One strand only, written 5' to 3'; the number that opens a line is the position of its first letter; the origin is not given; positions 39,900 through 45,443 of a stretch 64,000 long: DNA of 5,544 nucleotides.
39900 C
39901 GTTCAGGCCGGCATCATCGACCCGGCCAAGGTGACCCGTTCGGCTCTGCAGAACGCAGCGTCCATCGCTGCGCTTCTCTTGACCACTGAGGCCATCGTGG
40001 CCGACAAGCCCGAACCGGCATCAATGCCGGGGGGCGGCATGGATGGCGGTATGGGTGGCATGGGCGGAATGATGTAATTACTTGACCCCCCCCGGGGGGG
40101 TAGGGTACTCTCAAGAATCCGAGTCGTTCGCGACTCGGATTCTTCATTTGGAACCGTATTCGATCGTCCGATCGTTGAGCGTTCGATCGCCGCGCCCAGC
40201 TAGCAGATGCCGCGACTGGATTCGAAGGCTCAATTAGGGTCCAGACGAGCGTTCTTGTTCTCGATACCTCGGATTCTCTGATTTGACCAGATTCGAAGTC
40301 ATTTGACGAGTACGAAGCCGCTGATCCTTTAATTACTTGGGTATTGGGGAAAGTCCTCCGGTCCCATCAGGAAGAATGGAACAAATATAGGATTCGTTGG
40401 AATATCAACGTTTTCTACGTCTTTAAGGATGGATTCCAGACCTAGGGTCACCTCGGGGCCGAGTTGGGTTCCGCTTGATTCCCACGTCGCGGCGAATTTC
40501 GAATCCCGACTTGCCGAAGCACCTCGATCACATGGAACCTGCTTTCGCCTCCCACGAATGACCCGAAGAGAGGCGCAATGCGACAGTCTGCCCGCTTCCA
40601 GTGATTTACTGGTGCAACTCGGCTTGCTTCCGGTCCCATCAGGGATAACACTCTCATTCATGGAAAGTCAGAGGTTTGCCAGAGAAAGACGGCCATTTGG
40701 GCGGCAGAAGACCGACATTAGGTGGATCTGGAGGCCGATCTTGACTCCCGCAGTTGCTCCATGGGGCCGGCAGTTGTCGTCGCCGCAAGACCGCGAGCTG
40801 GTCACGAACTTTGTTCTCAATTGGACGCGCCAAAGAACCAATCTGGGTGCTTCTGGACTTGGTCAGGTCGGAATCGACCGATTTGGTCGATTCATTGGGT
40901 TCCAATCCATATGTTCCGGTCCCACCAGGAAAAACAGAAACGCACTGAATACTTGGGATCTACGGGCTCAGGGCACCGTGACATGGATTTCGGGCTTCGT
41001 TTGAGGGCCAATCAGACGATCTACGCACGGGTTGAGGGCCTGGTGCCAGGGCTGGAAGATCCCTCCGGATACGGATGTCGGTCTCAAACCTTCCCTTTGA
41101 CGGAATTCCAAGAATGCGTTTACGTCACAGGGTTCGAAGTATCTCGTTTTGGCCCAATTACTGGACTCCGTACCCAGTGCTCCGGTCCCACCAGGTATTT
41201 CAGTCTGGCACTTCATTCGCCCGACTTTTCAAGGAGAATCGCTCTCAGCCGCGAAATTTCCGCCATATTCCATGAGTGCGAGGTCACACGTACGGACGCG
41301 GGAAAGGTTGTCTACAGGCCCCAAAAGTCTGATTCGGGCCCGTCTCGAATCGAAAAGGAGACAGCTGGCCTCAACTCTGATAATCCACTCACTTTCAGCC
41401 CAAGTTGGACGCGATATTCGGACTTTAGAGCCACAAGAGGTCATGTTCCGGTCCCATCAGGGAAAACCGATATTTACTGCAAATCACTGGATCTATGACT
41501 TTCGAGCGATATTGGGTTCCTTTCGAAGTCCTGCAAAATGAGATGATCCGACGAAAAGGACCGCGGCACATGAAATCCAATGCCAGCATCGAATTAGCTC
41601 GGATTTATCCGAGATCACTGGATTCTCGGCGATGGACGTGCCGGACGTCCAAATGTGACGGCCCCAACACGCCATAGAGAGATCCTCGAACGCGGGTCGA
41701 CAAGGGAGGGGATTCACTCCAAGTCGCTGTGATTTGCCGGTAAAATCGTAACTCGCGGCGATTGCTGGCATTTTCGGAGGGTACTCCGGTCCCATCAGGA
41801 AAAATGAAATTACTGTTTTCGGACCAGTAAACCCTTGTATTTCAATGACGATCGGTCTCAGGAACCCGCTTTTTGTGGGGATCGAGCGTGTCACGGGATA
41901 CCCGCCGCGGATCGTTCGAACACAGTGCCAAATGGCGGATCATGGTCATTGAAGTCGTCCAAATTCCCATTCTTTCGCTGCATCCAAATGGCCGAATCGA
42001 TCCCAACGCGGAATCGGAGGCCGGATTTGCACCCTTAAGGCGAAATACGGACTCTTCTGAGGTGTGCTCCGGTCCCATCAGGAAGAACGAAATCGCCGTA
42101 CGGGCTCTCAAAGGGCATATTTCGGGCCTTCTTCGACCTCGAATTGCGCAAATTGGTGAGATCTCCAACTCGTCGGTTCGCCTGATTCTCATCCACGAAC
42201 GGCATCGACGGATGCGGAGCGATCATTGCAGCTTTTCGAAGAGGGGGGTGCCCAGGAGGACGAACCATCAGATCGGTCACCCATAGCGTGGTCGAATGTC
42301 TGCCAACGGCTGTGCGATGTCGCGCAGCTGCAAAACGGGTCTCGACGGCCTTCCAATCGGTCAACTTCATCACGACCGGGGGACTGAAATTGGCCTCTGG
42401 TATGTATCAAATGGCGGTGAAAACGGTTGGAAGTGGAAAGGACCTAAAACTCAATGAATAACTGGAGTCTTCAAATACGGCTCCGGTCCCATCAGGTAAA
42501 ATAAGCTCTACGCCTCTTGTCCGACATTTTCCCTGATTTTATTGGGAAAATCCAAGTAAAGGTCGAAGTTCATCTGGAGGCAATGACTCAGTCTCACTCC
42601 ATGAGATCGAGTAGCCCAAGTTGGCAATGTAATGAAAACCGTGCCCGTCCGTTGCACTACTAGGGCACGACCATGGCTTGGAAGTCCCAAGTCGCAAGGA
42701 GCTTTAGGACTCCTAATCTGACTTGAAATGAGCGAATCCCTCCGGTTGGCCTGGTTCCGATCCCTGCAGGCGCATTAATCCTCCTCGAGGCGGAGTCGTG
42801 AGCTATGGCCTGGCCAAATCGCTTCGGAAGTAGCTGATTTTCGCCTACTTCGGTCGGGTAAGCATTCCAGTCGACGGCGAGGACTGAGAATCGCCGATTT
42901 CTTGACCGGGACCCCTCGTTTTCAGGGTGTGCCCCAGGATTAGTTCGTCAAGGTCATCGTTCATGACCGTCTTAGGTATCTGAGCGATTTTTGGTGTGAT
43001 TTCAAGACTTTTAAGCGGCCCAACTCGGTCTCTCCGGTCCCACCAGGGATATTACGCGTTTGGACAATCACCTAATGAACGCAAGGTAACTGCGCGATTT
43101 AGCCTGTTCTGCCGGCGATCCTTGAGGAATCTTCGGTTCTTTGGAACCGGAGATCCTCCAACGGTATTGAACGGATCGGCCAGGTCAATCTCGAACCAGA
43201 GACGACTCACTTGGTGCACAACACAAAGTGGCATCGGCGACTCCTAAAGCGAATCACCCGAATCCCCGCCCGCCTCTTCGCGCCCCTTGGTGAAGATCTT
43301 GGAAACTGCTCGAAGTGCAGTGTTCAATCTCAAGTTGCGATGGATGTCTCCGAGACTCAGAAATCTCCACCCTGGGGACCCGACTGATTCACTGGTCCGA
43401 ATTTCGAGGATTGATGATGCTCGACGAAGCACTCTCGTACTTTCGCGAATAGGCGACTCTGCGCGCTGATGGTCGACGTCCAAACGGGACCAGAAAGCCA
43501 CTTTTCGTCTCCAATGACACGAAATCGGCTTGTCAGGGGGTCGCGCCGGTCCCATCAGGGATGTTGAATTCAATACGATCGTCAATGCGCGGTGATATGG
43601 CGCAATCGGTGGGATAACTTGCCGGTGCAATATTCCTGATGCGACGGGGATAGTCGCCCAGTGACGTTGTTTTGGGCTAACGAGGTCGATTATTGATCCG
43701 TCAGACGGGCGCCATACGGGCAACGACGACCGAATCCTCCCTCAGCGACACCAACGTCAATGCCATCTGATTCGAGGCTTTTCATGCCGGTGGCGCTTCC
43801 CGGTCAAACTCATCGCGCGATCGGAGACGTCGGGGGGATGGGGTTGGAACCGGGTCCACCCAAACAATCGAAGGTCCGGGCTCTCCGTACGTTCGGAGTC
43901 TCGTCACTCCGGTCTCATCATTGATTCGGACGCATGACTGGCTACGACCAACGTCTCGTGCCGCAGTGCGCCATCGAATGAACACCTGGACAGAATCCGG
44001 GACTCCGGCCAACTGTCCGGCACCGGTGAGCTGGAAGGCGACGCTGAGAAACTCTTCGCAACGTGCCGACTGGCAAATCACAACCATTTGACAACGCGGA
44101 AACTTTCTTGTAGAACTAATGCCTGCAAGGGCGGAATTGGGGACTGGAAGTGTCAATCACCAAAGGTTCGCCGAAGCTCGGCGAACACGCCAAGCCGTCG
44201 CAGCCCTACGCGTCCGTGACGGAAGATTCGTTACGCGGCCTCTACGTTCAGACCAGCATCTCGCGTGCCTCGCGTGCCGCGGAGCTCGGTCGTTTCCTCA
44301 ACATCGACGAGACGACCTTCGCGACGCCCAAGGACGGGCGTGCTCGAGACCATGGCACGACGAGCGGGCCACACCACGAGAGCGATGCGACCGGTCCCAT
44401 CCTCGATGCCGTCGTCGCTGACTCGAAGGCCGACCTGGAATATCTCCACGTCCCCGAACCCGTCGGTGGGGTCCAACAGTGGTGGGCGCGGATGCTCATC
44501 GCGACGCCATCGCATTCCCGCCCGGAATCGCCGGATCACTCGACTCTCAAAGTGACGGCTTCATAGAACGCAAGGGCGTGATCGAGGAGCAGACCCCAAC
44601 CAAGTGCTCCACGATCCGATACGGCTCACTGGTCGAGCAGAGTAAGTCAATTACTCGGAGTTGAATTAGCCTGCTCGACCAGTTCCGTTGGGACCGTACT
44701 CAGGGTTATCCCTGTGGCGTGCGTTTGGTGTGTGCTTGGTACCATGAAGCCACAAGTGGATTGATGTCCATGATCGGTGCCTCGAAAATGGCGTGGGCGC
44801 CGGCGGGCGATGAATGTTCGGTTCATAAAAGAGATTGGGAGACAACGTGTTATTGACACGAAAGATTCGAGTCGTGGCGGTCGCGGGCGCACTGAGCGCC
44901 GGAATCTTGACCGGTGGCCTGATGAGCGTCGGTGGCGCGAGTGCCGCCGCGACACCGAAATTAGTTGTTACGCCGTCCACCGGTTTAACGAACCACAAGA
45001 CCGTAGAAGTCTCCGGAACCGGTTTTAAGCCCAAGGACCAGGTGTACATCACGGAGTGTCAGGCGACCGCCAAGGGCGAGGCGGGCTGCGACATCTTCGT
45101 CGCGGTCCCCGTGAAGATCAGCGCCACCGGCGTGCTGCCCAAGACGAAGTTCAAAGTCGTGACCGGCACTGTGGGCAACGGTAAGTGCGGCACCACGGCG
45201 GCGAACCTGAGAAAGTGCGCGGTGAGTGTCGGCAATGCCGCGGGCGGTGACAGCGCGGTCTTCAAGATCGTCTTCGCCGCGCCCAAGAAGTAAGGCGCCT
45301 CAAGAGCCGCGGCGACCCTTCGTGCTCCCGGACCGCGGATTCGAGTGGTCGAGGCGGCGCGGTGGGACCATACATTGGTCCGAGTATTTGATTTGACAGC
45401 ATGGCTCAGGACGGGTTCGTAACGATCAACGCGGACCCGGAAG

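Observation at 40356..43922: Unclassified 11-copy direct-repeat array with an invariant 16-nt core in a gene-free stretch downstream of groEL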

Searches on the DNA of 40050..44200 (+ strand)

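Call 9: search_rna_families(source=window, start=40050, end=44200, threshold=evalue, max_evalue=10)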
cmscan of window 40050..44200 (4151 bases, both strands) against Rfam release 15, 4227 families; matches with E-value up to 10: 0.
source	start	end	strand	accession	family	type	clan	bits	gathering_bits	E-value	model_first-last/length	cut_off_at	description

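Call 47: search_dna_similar(query=window:40150-44100:+, collection=phages, mode=distant, max_evalue=0.001)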
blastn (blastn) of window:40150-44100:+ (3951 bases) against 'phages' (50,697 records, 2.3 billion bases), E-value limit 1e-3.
No match.

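Call 48: search_dna_similar(query=window:40150-44100:+, collection=plasmids, mode=distant, max_evalue=0.001)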
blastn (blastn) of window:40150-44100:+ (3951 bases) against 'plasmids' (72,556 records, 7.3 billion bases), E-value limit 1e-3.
No match.
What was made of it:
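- On CRISPR array: Spacers have no match in the phage or plasmid collections (calls 47, 48).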

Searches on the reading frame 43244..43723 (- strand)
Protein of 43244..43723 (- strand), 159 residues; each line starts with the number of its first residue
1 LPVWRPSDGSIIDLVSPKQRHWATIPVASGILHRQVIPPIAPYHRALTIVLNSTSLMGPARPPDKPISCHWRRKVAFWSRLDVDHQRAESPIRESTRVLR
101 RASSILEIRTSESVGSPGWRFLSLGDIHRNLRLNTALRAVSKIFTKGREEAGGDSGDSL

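Call 31: search_protein_families(library=pfam, proteins=[window:43244-43723:-], max_evalue=0.01)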
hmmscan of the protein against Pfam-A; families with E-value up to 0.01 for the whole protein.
window:43244-43723:- (159 aa): 0 families

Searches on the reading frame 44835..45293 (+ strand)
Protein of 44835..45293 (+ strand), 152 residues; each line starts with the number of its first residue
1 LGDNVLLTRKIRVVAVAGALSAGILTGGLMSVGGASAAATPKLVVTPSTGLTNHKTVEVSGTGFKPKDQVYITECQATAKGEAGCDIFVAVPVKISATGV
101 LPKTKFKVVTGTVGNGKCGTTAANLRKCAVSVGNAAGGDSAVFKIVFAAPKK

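Call 31: search_protein_families(library=pfam, proteins=[window:44835-45293:+], max_evalue=0.01)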
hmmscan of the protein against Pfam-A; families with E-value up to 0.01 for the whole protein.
window:44835-45293:+ (152 aa): 1 family
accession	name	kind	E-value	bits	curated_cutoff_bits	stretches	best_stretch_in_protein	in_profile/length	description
PF00960.24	Neocarzinostat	-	4.4e-11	43.2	25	1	44-136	2-100/110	Neocarzinostatin family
